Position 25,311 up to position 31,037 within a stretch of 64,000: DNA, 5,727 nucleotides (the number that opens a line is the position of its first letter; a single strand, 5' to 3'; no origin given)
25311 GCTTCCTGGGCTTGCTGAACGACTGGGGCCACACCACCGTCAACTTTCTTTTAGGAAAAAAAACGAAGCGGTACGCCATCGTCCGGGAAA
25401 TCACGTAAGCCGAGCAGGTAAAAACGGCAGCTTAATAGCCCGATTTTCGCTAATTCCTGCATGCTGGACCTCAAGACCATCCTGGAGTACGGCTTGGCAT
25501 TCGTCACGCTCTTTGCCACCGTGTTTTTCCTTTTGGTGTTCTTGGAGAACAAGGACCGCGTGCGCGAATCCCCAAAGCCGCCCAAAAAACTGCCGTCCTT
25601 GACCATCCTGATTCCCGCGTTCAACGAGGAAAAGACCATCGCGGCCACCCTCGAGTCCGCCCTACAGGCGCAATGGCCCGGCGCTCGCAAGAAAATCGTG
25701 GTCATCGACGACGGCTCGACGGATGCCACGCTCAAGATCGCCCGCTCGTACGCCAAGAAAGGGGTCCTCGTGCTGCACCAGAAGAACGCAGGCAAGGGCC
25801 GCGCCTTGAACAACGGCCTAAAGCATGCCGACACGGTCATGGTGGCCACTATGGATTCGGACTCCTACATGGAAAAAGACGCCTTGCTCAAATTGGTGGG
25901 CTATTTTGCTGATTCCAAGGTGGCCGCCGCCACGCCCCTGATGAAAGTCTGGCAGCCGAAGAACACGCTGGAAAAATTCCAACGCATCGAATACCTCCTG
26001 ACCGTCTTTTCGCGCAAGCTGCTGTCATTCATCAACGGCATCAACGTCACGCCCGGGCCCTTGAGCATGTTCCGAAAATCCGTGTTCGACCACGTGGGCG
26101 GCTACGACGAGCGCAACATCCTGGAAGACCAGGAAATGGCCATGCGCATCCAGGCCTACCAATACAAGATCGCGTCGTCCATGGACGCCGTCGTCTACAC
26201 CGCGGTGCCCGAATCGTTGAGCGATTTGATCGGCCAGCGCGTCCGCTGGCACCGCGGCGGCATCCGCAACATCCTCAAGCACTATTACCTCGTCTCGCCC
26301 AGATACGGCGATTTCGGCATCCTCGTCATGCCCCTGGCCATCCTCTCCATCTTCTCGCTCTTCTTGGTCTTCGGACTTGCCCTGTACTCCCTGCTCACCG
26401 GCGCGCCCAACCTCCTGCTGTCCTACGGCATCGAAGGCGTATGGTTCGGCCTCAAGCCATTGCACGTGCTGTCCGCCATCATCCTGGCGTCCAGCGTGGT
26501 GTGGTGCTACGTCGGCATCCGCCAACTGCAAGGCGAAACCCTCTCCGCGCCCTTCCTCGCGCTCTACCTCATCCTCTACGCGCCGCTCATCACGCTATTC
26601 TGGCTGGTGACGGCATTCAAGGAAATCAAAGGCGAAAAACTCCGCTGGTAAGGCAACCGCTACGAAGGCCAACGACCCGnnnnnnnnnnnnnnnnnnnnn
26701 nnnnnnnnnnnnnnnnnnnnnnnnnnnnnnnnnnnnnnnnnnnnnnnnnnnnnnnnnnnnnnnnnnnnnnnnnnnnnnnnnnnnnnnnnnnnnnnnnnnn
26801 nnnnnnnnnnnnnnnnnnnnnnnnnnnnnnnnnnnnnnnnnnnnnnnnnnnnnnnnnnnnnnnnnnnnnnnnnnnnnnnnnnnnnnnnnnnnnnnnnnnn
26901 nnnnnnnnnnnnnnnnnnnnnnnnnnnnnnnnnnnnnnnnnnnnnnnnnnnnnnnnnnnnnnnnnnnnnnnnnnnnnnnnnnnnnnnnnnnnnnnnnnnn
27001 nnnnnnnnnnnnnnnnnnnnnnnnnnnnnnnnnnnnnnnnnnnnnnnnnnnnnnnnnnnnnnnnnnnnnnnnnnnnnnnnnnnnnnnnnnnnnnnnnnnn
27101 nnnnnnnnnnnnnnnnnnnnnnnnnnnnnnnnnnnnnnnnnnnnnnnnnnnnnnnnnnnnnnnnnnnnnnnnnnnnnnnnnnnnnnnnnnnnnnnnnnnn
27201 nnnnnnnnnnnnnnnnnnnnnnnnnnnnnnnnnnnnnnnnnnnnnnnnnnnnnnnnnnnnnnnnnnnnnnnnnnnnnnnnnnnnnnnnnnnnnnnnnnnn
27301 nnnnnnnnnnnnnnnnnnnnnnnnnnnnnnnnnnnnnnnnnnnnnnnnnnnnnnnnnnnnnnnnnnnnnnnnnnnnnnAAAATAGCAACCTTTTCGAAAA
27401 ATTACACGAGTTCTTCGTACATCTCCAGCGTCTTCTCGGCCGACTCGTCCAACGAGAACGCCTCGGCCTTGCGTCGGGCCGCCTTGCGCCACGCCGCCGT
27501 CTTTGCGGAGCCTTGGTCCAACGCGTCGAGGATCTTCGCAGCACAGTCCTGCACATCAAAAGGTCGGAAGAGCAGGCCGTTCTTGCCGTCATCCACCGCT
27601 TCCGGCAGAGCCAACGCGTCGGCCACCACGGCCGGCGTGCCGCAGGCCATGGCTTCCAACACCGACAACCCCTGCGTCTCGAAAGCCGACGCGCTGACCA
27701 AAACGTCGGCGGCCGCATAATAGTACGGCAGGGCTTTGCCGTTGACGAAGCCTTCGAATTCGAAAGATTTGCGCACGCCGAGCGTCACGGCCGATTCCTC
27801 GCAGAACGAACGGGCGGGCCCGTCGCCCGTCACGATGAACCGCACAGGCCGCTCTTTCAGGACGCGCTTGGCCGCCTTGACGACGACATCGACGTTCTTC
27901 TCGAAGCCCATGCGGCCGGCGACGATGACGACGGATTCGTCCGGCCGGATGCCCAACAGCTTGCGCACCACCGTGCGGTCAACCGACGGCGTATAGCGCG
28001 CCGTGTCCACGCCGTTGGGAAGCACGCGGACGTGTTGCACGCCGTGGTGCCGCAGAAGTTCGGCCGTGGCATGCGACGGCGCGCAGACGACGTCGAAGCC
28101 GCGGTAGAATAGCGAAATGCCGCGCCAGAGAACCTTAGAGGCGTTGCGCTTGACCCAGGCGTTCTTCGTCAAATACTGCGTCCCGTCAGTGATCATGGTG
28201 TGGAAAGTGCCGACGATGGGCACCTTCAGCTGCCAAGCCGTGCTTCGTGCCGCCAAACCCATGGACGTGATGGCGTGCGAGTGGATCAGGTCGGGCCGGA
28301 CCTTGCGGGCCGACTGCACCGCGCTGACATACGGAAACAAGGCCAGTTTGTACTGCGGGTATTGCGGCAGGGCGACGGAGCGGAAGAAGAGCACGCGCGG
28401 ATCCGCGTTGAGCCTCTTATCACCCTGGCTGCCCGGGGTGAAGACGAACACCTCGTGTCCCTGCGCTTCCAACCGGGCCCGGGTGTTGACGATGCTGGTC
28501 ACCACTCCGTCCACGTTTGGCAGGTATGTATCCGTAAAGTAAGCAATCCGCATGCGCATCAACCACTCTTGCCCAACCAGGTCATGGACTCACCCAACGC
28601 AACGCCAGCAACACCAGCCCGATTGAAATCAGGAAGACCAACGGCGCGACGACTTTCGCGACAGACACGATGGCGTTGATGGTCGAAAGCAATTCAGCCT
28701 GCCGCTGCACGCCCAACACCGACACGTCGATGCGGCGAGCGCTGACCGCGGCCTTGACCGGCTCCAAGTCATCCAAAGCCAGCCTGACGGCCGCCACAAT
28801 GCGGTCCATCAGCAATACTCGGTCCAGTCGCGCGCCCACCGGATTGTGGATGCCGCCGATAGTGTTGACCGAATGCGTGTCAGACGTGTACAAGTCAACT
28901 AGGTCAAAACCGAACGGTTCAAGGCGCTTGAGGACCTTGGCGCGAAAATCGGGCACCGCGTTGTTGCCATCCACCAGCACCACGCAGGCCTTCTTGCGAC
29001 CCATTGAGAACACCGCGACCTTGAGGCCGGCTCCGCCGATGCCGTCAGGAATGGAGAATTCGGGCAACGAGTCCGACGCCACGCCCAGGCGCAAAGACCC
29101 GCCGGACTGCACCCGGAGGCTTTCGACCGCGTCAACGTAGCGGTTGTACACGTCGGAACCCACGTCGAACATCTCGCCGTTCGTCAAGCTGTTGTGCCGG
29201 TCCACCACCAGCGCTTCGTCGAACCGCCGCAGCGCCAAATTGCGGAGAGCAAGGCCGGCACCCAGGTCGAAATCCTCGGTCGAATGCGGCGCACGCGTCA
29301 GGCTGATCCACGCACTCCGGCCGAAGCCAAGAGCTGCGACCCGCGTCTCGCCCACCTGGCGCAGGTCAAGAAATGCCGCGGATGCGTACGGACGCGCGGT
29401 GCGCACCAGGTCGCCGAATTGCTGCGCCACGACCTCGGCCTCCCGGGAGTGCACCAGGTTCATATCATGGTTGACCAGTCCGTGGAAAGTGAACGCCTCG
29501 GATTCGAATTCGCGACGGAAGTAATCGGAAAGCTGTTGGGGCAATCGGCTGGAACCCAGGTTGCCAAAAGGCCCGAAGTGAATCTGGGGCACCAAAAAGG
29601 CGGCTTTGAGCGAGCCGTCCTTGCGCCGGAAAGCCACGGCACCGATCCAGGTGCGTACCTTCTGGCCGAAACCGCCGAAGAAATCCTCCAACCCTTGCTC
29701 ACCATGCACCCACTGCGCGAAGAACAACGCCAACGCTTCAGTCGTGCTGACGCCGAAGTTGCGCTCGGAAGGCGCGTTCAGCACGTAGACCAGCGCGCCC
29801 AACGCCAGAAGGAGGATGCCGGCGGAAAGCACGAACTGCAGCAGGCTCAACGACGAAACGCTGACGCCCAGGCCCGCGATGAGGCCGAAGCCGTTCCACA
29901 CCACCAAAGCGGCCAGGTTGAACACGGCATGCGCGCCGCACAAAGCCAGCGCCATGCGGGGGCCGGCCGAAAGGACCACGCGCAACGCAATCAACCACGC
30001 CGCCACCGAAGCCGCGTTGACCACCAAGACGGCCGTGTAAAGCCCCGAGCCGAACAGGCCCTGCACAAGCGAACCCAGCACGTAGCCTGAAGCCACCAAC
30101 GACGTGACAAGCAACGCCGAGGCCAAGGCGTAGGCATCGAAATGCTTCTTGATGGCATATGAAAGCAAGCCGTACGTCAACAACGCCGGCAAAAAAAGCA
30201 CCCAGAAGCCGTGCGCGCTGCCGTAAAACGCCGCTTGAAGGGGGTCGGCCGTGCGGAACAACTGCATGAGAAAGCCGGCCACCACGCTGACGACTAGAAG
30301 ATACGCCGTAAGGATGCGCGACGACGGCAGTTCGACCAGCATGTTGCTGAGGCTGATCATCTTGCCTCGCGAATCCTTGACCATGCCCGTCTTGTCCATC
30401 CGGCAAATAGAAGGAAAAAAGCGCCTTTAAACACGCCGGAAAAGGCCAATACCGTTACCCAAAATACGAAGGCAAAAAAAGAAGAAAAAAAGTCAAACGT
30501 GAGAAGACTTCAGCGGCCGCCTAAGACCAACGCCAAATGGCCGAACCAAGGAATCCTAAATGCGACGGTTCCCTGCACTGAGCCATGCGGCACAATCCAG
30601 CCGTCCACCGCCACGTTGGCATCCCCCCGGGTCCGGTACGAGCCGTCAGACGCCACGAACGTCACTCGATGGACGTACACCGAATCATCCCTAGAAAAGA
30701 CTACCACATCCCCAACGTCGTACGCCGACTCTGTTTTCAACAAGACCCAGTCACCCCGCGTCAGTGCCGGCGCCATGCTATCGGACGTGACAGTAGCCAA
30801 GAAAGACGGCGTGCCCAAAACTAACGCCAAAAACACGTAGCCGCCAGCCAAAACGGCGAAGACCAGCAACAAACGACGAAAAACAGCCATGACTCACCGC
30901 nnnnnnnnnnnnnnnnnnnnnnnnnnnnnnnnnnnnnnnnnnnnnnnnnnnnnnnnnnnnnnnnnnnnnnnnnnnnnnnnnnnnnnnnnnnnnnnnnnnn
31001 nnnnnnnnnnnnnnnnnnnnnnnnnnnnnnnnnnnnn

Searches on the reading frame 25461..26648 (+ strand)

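Call 77: search_protein_families(library=pfam, proteins=[window:25461-26648:+], max_evalue=0.001)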
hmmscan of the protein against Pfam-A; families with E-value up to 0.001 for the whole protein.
window:25461-26648:+ (396 aa): 6 families
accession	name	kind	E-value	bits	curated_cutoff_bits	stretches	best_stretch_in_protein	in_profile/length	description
PF00535.33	Glycos_transf_2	-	8.5e-33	114.1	23.3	1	48-212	1-167/168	Glycosyl transferase family 2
PF13641.12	Glyco_tranf_2_3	-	1e-25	91.6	27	1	45-266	1-230/230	Glycosyltransferase like family 2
PF13632.12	Glyco_trans_2_3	-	8.9e-18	65.3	27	1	128-308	2-190/198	Glycosyl transferase family group 2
PF10111.15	Glyco_tranf_2_2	-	1.7e-14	54.5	27.3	1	48-260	1-229/276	Glycosyltransferase like family 2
PF13506.12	Glyco_transf_21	-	2.2e-14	53.8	21.7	1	113-265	19-174/174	Glycosyl transferase family 21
PF03142.21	Chitin_synth_2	-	6.2e-05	22.3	27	0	235-273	342-380/527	Chitin synthase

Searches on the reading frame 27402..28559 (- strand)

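Call 78: search_protein_families(library=pfam, proteins=[window:27402-28559:-], max_evalue=0.001)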
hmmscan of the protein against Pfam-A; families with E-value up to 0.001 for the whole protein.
window:27402-28559:- (385 aa): 7 families
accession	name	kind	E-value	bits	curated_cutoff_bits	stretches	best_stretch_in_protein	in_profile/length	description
PF00534.26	Glycos_transf_1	-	1.1e-35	123.1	26.4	1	198-363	5-171/172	Glycosyl transferases group 1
PF13439.12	Glyco_transf_4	-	8.3e-35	120.7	28.5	1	16-188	1-170/170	Glycosyltransferase Family 4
PF13692.12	Glyco_trans_1_4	-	1.2e-33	116.8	27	1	209-348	2-141/142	Glycosyl transferases group 1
PF13579.12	Glyco_trans_4_4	-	2.6e-25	90.1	29.7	1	18-183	2-158/158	Glycosyl transferase 4-like domain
PF13524.12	Glyco_trans_1_2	-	2.1e-07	31.4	25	1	235-367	10-132/144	Glycosyl transferase-like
PF20706.3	GT4-conflict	-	2.1e-07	30.7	26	1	30-366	25-356/385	Family 4 Glycosyltransferase in conflict systems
PF13477.12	Glyco_trans_4_2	-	1.1e-05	26.1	23.4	1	12-139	4-128/139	Glycosyl transferase 4-like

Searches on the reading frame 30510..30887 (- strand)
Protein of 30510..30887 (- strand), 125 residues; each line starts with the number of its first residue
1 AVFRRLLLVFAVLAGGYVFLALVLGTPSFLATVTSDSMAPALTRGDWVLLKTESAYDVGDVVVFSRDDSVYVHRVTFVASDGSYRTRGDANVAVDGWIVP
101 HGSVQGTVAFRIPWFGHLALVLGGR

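Call 62: search_protein_families(library=pfam, proteins=[window:30510-30887:-], max_evalue=0.01)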
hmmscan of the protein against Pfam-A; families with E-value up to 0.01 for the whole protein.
window:30510-30887:- (125 aa): 2 families
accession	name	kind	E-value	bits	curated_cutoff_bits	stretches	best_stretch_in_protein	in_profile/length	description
PF00717.28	Peptidase_S24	-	3.2e-09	37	23.3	1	25-77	32-84/116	Peptidase S24-like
PF10502.14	Peptidase_S26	-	3.3e-05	24.4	22.9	1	15-78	13-80/168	Signal peptidase, peptidase S26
